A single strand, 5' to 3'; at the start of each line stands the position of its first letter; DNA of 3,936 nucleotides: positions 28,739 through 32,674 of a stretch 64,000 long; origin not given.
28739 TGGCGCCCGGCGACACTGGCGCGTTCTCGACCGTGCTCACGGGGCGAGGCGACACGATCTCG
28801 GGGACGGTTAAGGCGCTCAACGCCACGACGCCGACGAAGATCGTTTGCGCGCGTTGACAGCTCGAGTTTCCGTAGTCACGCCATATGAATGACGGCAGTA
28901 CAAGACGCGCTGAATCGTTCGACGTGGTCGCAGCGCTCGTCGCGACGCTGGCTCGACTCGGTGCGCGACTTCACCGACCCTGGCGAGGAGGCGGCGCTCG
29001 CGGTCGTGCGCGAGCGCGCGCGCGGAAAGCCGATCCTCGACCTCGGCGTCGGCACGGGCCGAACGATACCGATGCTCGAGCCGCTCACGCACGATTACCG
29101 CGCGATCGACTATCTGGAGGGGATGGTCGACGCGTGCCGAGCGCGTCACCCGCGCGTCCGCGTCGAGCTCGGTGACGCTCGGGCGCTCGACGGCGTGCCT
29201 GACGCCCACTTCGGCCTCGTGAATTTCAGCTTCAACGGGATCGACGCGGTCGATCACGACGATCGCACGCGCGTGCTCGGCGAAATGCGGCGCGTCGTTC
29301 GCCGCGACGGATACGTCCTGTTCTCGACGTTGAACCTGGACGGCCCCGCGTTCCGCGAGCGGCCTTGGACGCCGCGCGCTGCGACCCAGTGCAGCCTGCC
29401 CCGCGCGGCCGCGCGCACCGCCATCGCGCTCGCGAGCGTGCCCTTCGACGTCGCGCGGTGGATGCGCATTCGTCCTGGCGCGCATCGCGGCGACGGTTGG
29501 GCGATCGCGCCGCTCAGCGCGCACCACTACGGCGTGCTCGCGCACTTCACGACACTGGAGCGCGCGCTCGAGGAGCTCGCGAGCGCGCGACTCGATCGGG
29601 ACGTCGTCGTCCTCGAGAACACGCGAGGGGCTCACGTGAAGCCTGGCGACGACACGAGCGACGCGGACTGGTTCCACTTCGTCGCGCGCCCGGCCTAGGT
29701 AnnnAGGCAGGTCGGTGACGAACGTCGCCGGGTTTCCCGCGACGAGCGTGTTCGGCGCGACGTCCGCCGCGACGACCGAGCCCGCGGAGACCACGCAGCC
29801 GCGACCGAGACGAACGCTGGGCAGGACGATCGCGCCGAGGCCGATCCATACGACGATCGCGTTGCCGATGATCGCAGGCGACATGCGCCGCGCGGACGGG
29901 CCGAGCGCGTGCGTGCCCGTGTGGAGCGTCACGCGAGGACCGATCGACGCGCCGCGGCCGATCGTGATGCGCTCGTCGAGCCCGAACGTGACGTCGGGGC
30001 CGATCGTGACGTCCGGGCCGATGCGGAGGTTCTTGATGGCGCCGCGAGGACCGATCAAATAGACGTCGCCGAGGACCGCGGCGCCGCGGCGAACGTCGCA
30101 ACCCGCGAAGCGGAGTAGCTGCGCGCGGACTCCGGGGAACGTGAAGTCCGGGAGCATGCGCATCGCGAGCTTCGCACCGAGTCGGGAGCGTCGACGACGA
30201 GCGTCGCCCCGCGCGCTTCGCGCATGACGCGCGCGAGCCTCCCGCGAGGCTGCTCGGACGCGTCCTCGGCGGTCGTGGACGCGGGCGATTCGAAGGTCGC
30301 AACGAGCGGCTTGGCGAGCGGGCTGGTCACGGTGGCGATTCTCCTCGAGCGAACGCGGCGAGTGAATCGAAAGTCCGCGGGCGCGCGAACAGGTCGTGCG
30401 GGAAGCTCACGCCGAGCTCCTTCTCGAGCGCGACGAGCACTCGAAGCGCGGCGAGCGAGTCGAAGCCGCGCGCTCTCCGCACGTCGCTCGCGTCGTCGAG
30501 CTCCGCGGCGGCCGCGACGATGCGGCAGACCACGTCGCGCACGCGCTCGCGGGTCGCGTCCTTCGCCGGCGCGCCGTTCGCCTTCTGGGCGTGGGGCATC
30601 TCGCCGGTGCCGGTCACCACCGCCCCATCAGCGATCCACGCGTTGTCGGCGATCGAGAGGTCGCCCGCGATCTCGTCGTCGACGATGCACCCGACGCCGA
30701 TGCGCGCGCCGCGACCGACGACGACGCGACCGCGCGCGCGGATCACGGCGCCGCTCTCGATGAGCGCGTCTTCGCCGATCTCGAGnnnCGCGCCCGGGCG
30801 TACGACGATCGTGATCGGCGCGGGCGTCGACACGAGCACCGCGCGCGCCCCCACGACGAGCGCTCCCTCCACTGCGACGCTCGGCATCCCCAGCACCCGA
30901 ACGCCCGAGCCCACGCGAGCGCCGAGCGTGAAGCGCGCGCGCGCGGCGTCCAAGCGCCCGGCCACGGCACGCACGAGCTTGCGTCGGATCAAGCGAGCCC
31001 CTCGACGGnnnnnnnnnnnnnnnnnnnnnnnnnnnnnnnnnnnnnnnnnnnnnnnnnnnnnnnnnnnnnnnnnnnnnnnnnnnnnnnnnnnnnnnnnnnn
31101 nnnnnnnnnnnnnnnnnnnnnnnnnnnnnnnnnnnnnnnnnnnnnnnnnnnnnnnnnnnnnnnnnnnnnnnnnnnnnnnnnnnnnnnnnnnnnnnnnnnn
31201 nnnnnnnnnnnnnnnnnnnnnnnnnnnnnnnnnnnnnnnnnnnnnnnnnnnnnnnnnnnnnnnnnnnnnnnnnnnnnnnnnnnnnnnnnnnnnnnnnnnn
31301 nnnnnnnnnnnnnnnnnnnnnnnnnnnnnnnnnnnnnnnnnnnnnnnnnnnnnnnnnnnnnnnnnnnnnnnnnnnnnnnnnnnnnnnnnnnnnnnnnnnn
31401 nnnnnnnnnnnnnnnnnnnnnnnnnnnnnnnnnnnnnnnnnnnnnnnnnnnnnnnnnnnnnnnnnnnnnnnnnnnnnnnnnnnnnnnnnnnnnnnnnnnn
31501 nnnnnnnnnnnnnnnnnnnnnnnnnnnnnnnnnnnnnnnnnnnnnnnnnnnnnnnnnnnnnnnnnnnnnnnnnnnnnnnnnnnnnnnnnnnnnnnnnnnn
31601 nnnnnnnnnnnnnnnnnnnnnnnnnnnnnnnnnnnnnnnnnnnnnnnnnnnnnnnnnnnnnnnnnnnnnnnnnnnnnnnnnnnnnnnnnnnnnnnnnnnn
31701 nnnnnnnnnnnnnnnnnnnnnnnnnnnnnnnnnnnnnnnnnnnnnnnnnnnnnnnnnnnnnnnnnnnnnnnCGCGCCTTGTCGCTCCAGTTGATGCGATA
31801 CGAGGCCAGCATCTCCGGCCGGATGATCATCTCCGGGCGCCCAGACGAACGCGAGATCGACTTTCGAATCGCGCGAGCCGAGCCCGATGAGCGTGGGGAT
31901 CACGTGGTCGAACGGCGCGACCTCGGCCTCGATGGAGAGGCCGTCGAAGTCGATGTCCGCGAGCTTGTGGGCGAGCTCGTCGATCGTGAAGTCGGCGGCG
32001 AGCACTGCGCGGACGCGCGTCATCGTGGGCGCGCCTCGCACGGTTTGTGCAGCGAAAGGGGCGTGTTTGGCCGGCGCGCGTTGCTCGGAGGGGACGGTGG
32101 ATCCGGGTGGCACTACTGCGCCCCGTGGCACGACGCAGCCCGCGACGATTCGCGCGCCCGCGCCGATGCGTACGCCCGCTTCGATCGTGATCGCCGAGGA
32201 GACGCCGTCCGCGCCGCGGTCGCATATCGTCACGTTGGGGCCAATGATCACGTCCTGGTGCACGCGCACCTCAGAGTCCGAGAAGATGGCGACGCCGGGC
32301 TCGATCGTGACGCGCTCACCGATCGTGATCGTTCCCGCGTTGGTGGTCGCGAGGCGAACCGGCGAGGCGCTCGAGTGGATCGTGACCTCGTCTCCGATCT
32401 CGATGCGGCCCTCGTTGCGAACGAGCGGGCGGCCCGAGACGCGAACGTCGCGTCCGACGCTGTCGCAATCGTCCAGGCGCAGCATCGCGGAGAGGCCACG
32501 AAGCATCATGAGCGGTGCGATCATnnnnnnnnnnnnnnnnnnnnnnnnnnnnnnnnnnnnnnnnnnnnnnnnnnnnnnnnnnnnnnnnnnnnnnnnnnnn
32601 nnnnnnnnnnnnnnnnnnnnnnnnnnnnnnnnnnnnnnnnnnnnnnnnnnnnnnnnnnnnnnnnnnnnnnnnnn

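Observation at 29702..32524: Second carrier-protein tailoring module: LbH-FkbH fusion, LbH-ACP fusion and a sugar O-acetyltransferase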

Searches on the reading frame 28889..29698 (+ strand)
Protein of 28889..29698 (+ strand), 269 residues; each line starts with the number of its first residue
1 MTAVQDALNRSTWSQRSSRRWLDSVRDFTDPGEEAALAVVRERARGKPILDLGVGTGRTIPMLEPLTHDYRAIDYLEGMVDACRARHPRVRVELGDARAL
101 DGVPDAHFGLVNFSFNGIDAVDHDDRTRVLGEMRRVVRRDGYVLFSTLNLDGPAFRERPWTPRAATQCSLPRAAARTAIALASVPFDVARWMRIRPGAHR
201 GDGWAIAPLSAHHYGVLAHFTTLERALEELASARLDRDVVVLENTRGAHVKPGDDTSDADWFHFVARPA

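Call 13: find_encoding_contigs(protein=window:28889-29698:+, flank=10000, max_places=4)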
Protein window:28889-29698:+ (269 aa): no gene with exactly this product is on record in the collection.

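Call 24: list_cluster_members(proteins=[P0125, window:29705-30163:-, window:31012-31830:-, window:28889-29698:+, P0121])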
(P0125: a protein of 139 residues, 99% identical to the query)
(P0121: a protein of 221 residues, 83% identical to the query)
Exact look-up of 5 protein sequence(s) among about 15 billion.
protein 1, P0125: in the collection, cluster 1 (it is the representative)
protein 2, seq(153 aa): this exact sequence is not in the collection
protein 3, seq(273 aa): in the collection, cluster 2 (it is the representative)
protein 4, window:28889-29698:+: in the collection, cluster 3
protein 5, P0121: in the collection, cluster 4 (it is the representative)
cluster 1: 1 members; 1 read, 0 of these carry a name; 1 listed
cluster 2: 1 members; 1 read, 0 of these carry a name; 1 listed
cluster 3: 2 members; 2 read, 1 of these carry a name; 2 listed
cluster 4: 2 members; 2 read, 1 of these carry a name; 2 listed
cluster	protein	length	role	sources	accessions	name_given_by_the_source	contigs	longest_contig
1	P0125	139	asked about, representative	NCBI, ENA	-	-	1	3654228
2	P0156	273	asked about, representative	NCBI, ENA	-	-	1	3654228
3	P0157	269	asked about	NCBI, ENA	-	-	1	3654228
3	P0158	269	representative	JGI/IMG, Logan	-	SAM-dependent methyltransferase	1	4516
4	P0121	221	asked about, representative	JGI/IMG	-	acyl carrier protein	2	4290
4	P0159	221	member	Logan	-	-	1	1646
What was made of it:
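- The gene caller of the source assembly called two of them as proteins (call 24).
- Tried and rejected: Cluster look-up showed only that the fragments come from one 3.65-Mb NCBI/ENA contig, with no name (call 24).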

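Call 40: search_protein_families(library=pfam, max_evalue=0.001, proteins=[window:28889-29695:+])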
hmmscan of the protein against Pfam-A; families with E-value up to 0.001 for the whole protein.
window:28889-29695:+ (269 aa): 4 families
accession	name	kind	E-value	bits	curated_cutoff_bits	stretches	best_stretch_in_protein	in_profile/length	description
PF13649.12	Methyltransf_25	-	1.7e-14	54.7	27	1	49-141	1-97/97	Methyltransferase domain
PF08241.18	Methyltransf_11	-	3.6e-13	50.4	21.2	1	50-145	1-95/95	Methyltransferase domain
PF08242.18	Methyltransf_12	-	3.6e-05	24.9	30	1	50-142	1-97/98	Methyltransferase domain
PF13489.12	Methyltransf_23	-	0.00035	20.8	27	1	42-153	19-124/164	Methyltransferase domain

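Call 41: search_protein_families(library=ncbifam, max_evalue=0.001, proteins=[window:28889-29695:+])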
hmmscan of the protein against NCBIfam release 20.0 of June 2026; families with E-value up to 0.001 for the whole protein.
window:28889-29695:+ (269 aa): 8 families
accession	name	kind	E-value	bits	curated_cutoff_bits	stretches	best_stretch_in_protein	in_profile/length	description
NF041820.1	daptide_MTase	equivalog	1.5e-09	37.7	175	1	38-153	31-150/243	daptide-type RiPP biosynthesis methyltransferase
NF001241.0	PRK00216.1-2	equivalog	4.5e-08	33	327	1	44-145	50-147/231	demethylmenaquinone methyltransferase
NF045667.1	MTase_DVU1556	equivalog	7.8e-08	32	155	1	42-166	19-142/213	DVU_1556 family methyltransferase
TIGR01934.1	MenG_MenH_UbiE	subfamily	1.6e-06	27.6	158.35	1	42-144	37-140/223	ubiquinone/menaquinone biosynthesis methyltransferase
NF043040.1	corrin_prot_MT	hypoth_equivalog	1.2e-05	24.8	180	1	39-144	34-146/216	corrinoid protein-associated methyltransferase CpaM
TIGR02072.1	BioC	equivalog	2.2e-05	24.4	184.95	1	46-149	35-136/244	malonyl-ACP O-methyltransferase BioC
NF007610.0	PRK10258.1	equivalog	7.9e-05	22.1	342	1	40-149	38-142/251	malonyl-ACP O-methyltransferase BioC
NF001244.0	PRK00216.1-5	equivalog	0.00057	19.3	216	1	43-144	46-152/236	bifunctional demethylmenaquinone methyltransferase/2-methoxy-6-polyprenyl-1,4-benzoquinol methylase UbiE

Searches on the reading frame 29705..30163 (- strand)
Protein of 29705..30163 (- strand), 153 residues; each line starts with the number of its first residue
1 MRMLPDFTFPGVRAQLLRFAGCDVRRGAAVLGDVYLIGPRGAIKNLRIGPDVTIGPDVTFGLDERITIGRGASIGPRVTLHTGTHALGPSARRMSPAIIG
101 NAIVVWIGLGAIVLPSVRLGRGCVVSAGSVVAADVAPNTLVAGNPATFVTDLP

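Call 7: search_protein_families(library=pfam, max_evalue=0.01, proteins=[window:29705-30163:-])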
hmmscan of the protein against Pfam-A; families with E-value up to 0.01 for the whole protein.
seq(153 aa): 3 families
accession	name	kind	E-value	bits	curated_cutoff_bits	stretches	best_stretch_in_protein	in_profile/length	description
PF00132.30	Hexapep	-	1e-10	41.3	27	1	105-132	8-35/36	Bacterial transferase hexapeptide (six repeats)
PF14602.12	Hexapep_2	-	3.7e-05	23.8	27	1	106-132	9-33/34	Hexapeptide repeat of succinyl-transferase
PF25084.1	LbH_EIF2B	-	0.0004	20.8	54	0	47-135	17-103/105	EIF2B subunit epsilon LbH domain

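Call 9: search_protein_families(library=ncbifam, max_evalue=0.1, proteins=[window:29705-30163:-])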
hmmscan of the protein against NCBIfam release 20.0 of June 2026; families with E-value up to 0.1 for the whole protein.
seq(153 aa): 42 families (the best 25 are shown)
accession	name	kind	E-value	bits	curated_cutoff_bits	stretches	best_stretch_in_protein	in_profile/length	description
NF007797.0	PRK10502.1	subfamily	3.4e-16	59.4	192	1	11-149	42-176/183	WcaF family extracellular polysaccharide biosynthesis acetyltransferase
TIGR03308.1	phn_thr-fam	hypoth_equivalog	2.1e-15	57.1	201.65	1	91-149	103-159/204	phosphonate metabolim protein, transferase hexapeptide repeat family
NF000311.1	Vat_ABCDEFH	equivalog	5.1e-13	49.1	300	1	98-149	112-161/201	Vat family streptogramin A O-acetyltransferase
TIGR03570.1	NeuD_NnaD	subfamily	8.5e-13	48.3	160.8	1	47-146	107-201/202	NeuD/PglB/VioB family sugar acetyltransferase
NF058585.1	HptprglPActTf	PfamEq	1.4e-12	47.5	300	1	56-149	70-157/172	heptaprenylglyceryl phosphate O-acetyltransferase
NF000504.1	stregram_VatH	exception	3.4e-12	46.7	475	1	46-148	65-167/216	streptogramin A O-acetyltransferase Vat(H)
NF007499.0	PRK10092.1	equivalog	4.1e-12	46.3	314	1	66-150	94-181/183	maltose O-acetyltransferase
NF041874.1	EPS_EpsC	equivalog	5.6e-12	45.7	150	1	45-149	61-164/168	serine O-acetyltransferase EpsC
NF007240.0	PRK09677.1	equivalog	2.1e-11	43.7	243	1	46-149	66-181/192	putative lipopolysaccharide biosynthesis O-acetyl transferase WbbJ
TIGR03532.1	DapD_Ac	equivalog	2.3e-11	43.8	231.75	1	62-150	125-212/231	2,3,4,5-tetrahydropyridine-2,6-dicarboxylate N-acetyltransferase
NF007076.0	PRK09527.1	equivalog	4.5e-11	42.5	347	1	44-150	74-183/203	galactoside O-acetyltransferase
NF000490.1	chloram_CatB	equivalog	6.6e-11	41.9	350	1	95-148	109-160/210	type B chloramphenicol O-acetyltransferase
NF033468.1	stregram_VatI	exception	8.7e-11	42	415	1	97-147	113-161/208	streptogramin A O-acetyltransferase Vat(I)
TIGR01172.1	cysE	equivalog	1.6e-10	41.3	210.65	1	7-146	23-161/162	serine O-acetyltransferase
NF000111.1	stregram_VatD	exception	2.3e-10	40.6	400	1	95-147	112-162/209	streptogramin A O-acetyltransferase Vat(D)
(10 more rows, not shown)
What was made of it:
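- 29702..30330 (-): Gene C remnant: a WcaF-like LbH O-acyltransferase, frameshifted near codon 49. The 153-aa ORF 29702-30163 is its downstream part. Hexapep 1e-10 and WcaF family 3.4e-16 (calls 7, 9).
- Closest known: FkbH / OzmB / Mad7-type glyceryl-ACP loaders of polyketide pathways. Same: The window remnant scores 210 bits (call 9).
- Checked: C has Hexapep (1e-10) and a WcaF-family hit (3.4e-16) (calls 7, 9).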

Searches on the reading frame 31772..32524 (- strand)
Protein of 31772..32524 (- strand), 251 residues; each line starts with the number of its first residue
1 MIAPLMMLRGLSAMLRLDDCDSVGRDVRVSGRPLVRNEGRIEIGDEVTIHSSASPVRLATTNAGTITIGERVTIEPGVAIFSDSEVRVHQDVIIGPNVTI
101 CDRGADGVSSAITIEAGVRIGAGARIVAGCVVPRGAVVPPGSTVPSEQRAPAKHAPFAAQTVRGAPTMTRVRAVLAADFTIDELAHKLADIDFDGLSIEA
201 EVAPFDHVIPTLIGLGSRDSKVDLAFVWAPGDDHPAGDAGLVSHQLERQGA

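Call 7: search_protein_families(library=pfam, max_evalue=0.01, proteins=[window:31772-32524:-])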
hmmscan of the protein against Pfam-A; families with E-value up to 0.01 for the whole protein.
seq(251 aa): 1 family
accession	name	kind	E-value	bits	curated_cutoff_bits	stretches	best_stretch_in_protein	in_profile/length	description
PF00132.30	Hexapep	-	4.5e-10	39.2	27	1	112-144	2-34/36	Bacterial transferase hexapeptide (six repeats)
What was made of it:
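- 32075..32524 (-): N-terminal left-handed beta-helix domain of gene A; no lesion seen. Pfam Hexapep residues 112-144 (call 7).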

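Call 9: search_protein_families(library=ncbifam, max_evalue=0.1, proteins=[window:31772-32524:-])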
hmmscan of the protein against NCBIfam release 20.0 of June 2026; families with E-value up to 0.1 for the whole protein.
seq(251 aa): 21 families
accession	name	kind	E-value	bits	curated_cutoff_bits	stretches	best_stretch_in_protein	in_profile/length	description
NF007564.0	PRK10191.1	equivalog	1.4e-05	24.6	196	1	65-144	63-141/162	colanic acid biosynthesis acetyltransferase WcaB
TIGR04016.1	WcaB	equivalog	2.2e-05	24.1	194.65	1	65-144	47-125/146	colanic acid biosynthesis acetyltransferase WcaB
TIGR02353.1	NRPS_term_dom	equivalog_domain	2.2e-05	23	423.1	1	42-175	114-233/695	Pls/PosA family non-ribosomal peptide synthetase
NF002060.0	PRK00892.1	subfamily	2.5e-05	23.6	207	1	63-132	117-182/345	UDP-3-O-(3-hydroxymyristoyl)glucosamine N-acyltransferase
TIGR01853.1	lipid_A_lpxD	equivalog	6.9e-05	21.9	242.5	0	66-102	123-157/325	UDP-3-O-(3-hydroxymyristoyl)glucosamine N-acyltransferase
TIGR03532.1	DapD_Ac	equivalog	0.00018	21.2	231.75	1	27-169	72-218/231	2,3,4,5-tetrahydropyridine-2,6-dicarboxylate N-acetyltransferase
TIGR03570.1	NeuD_NnaD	subfamily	0.00019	21.1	160.8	1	49-147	90-189/202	NeuD/PglB/VioB family sugar acetyltransferase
NF007797.0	PRK10502.1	subfamily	0.00027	20.6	192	1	42-147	54-155/183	WcaF family extracellular polysaccharide biosynthesis acetyltransferase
NF038307.1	EPS_acetyl_HpsU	equivalog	0.00041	20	305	1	42-144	53-151/178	hormogonium polysaccharide biosynthesis acetyltransferase HpsU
NF050158.1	CarbAnhydGPos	equivalog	0.00062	19.5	250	1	42-152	29-128/172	gamma carbonic anhydrase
NF008349.0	PRK11132.1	equivalog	0.002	17.3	397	1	67-152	149-234/273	serine O-acetyltransferase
TIGR01172.1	cysE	equivalog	0.0033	17.5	210.65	1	67-144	69-146/162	serine O-acetyltransferase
NF041874.1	EPS_EpsC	equivalog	0.0048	16.6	150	1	65-136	67-138/168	serine O-acetyltransferase EpsC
TIGR01173.1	glmU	equivalog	0.0061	15.5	366.85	0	62-102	259-297/452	bifunctional UDP-N-acetylglucosamine diphosphorylase/glucosamine-1-phosphate N-acetyltransferase GlmU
NF010935.0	PRK14355.1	equivalog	0.0096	14.6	718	2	78-139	261-319/459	bifunctional UDP-N-acetylglucosamine diphosphorylase/glucosamine-1-phosphate N-acetyltransferase GlmU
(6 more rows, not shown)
